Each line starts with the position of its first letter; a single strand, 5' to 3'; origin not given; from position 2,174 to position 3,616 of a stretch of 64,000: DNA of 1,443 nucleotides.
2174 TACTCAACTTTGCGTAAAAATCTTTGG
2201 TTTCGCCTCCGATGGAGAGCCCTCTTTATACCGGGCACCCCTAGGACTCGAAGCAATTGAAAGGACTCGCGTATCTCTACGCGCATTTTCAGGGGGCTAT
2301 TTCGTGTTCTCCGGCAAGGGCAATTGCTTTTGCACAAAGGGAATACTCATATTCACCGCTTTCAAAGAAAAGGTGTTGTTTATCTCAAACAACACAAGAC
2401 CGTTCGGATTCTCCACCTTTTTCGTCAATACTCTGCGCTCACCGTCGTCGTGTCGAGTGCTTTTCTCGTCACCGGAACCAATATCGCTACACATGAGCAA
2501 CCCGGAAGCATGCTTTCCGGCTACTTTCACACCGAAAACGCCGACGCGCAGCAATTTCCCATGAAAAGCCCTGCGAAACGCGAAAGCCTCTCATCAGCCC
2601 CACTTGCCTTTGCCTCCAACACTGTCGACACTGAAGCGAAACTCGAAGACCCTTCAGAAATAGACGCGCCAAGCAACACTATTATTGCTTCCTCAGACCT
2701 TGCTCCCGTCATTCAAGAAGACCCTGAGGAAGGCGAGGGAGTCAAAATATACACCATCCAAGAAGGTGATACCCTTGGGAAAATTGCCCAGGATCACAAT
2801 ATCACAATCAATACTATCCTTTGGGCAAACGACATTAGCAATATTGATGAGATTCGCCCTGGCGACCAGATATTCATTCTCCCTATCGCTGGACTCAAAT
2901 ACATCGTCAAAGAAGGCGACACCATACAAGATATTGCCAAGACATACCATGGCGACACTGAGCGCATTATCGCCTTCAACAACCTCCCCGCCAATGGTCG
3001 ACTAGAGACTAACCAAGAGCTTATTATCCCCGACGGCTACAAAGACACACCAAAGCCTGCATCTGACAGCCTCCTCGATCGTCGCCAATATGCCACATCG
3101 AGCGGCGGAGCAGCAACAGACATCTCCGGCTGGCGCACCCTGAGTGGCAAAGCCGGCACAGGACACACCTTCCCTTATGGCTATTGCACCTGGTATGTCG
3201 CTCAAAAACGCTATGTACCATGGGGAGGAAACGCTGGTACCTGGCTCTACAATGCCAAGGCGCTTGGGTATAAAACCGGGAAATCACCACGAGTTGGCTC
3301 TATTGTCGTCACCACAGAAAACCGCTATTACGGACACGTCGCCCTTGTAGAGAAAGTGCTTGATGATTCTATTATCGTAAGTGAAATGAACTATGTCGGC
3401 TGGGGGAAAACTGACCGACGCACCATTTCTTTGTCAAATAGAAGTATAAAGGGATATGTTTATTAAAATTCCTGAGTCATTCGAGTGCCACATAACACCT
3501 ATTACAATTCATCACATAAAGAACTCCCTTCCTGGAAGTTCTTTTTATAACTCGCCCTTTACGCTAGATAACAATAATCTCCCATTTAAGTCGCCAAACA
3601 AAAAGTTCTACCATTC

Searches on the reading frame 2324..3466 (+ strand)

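Call 70: search_protein_families(library=pfam, proteins=[window:2324-3466:+], max_evalue=0.001)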
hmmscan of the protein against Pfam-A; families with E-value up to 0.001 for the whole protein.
window:2324-3466:+ (380 aa): 4 families
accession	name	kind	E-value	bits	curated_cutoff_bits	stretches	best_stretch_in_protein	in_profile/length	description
PF01476.26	LysM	-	1.4e-22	79.8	20.9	2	143-185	1-42/43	LysM domain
PF05257.22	CHAP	-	2.6e-18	66.7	26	1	280-356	3-81/81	CHAP domain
PF23473.1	LysM3_LYK4_5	-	3.1e-10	40.4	29.3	1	191-223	3-35/48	LYK4/5 LysM3 domain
PF23446.1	LysM1_NFP_LYK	-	6.6e-05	24.1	36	0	199-236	16-54/60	NFP/LYK LysM1 domain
